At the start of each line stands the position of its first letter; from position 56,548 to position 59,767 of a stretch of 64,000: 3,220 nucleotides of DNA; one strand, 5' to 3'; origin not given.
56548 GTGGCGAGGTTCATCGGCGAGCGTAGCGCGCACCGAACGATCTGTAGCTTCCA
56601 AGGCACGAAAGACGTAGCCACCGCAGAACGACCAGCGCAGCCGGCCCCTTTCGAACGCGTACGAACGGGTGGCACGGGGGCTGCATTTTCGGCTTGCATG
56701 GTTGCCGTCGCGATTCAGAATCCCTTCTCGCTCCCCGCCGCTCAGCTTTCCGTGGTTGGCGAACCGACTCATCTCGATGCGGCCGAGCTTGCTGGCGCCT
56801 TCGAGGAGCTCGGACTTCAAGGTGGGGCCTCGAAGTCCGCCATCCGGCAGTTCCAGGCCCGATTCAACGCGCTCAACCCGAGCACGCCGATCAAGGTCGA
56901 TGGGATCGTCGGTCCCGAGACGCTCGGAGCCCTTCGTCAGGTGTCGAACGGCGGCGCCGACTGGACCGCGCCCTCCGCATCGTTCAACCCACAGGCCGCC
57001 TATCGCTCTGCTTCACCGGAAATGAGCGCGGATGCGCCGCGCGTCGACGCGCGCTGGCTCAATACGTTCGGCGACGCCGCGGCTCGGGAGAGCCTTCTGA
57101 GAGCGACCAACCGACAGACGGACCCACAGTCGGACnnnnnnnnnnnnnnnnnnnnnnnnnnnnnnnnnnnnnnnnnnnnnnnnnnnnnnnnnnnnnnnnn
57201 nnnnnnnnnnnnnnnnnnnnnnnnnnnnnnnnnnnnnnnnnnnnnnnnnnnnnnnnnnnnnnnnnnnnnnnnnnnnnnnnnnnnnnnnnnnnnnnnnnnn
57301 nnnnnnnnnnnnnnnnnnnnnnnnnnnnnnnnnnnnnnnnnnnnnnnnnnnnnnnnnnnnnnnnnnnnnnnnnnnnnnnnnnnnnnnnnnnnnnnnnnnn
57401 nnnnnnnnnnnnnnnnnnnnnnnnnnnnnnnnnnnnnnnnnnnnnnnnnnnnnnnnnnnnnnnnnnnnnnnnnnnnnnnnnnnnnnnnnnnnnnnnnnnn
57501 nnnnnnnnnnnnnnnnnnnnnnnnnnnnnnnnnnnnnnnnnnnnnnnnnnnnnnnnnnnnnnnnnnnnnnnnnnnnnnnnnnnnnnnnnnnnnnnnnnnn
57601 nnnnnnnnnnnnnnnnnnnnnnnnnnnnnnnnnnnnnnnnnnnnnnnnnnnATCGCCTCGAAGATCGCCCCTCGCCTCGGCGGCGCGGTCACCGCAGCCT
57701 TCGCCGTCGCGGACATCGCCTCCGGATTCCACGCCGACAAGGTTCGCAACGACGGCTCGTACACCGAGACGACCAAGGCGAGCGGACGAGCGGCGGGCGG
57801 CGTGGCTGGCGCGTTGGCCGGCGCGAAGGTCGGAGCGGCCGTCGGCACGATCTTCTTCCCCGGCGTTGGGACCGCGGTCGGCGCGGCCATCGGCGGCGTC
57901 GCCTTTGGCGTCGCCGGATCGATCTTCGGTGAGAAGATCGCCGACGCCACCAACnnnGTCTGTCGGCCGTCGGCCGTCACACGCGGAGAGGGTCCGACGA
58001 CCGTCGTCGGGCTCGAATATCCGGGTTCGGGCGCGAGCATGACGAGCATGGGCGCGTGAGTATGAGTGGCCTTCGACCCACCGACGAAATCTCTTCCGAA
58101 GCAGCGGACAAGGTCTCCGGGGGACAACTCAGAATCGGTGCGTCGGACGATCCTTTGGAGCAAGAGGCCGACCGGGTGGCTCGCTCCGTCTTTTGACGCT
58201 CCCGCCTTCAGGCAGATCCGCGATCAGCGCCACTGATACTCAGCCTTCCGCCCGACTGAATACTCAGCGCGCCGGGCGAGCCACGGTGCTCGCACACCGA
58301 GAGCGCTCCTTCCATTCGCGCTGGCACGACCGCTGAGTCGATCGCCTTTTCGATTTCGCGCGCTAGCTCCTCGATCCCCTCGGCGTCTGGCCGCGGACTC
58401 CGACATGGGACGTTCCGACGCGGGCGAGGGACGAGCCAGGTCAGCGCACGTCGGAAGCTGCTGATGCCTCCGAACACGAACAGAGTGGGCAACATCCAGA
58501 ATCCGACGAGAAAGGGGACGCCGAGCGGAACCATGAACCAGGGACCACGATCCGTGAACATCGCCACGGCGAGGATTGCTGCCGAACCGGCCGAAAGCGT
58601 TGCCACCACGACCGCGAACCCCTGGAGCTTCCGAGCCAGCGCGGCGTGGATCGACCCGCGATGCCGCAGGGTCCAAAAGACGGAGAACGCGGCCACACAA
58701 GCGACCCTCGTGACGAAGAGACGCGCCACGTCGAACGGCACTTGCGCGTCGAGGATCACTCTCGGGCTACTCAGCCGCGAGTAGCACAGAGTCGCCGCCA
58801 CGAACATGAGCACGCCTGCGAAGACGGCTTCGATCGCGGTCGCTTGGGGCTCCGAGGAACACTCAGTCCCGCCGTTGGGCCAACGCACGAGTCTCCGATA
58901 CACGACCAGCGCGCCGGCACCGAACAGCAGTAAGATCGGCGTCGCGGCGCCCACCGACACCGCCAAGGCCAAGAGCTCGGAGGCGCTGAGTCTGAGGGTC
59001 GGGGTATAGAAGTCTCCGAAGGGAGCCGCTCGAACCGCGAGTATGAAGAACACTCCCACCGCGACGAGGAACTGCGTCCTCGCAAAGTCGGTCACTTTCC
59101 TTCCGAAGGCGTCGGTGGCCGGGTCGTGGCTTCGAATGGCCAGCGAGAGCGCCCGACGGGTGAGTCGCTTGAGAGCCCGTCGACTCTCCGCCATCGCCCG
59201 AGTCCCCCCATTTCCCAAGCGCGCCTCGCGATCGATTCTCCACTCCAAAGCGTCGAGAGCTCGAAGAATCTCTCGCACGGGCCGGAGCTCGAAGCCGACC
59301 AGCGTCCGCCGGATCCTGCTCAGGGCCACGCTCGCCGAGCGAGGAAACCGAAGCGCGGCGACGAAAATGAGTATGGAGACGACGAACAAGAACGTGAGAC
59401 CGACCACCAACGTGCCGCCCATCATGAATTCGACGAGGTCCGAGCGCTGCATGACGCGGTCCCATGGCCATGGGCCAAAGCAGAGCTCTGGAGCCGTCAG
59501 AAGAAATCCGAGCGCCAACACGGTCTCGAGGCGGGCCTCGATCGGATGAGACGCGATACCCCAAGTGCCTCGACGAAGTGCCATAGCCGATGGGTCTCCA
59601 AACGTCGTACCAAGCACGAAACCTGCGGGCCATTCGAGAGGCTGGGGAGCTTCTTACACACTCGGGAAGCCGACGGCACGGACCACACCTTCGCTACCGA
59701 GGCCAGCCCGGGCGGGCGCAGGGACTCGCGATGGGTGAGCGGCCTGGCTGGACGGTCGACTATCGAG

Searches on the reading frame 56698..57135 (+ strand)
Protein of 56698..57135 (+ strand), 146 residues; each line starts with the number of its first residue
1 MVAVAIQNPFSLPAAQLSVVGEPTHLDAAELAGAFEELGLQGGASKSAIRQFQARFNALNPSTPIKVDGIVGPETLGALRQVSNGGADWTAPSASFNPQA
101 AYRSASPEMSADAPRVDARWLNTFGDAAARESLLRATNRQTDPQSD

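Call 43: search_protein_families(library=pfam, proteins=[window:56698-57135:+], max_evalue=10)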
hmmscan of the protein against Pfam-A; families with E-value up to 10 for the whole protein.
seq(146 aa): 2 families
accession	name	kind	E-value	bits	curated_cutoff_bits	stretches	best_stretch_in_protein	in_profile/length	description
PF01471.23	PG_binding_1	-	7.3e-05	23.3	23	1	40-79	25-57/57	Putative peptidoglycan binding domain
PF09374.15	PG_binding_3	-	0.0014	19.3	24.6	1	62-81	14-33/76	Predicted Peptidoglycan domain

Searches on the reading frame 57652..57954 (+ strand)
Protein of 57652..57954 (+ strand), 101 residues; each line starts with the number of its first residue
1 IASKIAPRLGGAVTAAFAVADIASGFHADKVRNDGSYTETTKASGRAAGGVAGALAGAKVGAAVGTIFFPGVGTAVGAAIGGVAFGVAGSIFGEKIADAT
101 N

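Call 43: search_protein_families(library=pfam, proteins=[window:57652-57954:+], max_evalue=10)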
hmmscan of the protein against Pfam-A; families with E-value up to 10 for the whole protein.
seq(101 aa): 9 families
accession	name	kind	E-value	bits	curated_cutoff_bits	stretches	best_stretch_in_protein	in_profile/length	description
PF13441.11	Gly-zipper_YMGG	-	0.0026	17.9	28.9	1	45-90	2-44/45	YMGG-like Gly-zipper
PF13488.11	Gly-zipper_Omp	-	0.13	12.7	25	2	49-91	2-41/46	Glycine zipper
PF25688.1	P22_gp7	-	0.15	12.3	28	1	48-92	189-230/230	Bacteriophage P22 DNA ejection protein gp7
PF10439.15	Bacteriocin_IIc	-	0.5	10.8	27.1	1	11-58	25-57/59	Bacteriocin class II with double-glycine leader peptide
PF11981.13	DUF3482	-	0.63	9.8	29.2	1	39-87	142-191/293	Domain of unknown function (DUF3482)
PF07694.17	5TM-5TMR_LYT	-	0.99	9.4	24.6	1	12-97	23-104/169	5TMR of 5TMR-LYT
PF05818.17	TraT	-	1.1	9.4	31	1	35-96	73-130/214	Enterobacterial TraT complement resistance protein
PF19180.5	DUF5862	-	4.2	7.7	33.3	0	47-97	7-60/68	Family of unknown function (DUF5862)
PF06897.17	DUF1269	-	6.9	7.5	26.9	1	54-84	1-32/100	Protein of unknown function (DUF1269)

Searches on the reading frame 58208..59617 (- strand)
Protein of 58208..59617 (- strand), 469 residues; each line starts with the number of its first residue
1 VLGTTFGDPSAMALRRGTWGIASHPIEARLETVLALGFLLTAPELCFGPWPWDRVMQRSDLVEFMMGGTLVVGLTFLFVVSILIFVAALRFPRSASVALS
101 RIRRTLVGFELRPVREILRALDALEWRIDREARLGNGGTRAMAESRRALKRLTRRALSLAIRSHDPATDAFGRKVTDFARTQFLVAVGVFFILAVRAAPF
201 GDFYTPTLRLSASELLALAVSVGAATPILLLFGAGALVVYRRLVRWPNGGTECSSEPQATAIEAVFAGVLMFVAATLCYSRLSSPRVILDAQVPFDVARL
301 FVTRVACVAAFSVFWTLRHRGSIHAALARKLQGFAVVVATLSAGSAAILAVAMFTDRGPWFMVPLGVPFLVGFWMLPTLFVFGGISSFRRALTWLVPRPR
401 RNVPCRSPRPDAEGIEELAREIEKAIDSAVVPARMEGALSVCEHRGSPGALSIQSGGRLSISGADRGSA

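Call 3: search_protein_families(library=pfam, proteins=[window:58208-59617:-], max_evalue=0.1)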
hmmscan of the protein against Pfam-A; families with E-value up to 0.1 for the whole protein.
window:58208-59617:- (469 aa): 1 family
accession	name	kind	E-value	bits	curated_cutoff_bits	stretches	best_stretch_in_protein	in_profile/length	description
PF10739.15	DUF2550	-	0.056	13.9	27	0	229-287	3-62/127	Protein of unknown function (DUF2550)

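Call 7: search_protein_families(library=ncbifam, proteins=[window:58208-59617:-], max_evalue=0.1)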
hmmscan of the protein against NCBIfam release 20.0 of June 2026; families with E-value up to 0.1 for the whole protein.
window:58208-59617:- (469 aa): 0 families

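Call 8: search_protein_families(library=padloc, proteins=[window:58208-59617:-], max_evalue=0.1)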
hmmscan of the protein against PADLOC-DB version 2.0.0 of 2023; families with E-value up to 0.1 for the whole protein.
window:58208-59617:- (469 aa): 0 families

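Call 10: find_homologous_proteins(query=window:58208-59617:-)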
Query window:58208-59617:- (469 aa): 1 proteins with E <= 0.001 among 8000 candidates.
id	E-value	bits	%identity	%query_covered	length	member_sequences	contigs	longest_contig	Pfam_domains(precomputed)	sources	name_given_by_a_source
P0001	4.4e-293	990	100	98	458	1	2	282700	-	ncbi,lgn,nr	ncbi:MAG: hypothetical protein HY791_19605 [Deltaproteobacteria bacterium]|nr:hypothetical protein [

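Call 28: search_protein_representatives(protein=window:58208-59617:-)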
Query: 469 residues. Proteins with E-value up to 0.001 (for the whole library): 2; up to 1e-10: 2; up to 1e-30: 2. The best 2 are listed.
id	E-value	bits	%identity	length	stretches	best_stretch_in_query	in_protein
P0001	1.4e-293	990.1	100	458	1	12-469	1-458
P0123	4.6e-77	276.4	41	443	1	12-453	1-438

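Call 29: find_encoding_contigs(protein=P0123, flank=10000, max_places=4)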
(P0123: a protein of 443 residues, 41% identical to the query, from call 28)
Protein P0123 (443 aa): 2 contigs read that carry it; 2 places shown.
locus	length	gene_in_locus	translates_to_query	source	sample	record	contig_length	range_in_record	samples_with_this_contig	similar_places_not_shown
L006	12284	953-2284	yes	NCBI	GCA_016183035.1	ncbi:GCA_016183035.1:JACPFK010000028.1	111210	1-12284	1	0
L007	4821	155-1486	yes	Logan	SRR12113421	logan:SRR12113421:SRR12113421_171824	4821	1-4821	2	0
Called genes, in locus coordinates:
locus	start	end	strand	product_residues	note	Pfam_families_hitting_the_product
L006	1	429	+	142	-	PF05345:He_PIG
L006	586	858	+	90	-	-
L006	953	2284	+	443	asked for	-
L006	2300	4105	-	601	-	-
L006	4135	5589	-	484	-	-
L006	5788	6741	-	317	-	-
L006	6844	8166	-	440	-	-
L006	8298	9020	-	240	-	PF01135:PCMT, PF00398:RrnaAD (weak), PF13847:Methyltransf_31, PF13649:Methyltransf_25 (weak)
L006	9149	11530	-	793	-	-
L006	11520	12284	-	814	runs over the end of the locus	PF01476:LysM (faint)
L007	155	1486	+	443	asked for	-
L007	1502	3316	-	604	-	-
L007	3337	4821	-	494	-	?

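Call 51: predict_structure(alignment_id=A2)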
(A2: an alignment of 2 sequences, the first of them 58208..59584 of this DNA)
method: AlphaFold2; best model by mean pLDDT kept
length: 458 residues; sequences in the alignment: 2
mean_pLDDT: 41.0   pTM: 0.27
mean pLDDT of the five models: 41.0, 40.5, 40.1, 39.9, 36.8
residues with pLDDT >= 90: 0; 70-90: 7; 50-70: 30; < 50: 421
segments of 3 or more residues with pLDDT < 50: 1-104, 144-458
pLDDT, mean of each block of 10 residues (from residue 1): 33 42 43 36 38 41 45 43 43 36 50 64 64 64 46 34 34 38 37 38 43 43 40 37 36 39 38 36 41 42 36 40 46 48 43 43 38 34 32 34 43 41 33 34 40 35
secondary structure, 60 per line:
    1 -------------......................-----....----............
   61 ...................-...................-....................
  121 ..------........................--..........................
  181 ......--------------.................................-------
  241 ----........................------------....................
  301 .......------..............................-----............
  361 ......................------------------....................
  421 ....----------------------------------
elements in order: H14-35 H41-44 H49-79 H81-99 H101-122 H129-152 H155-186 H201-233 H245-268 H281-307 H314-343 H349-382 H401-424
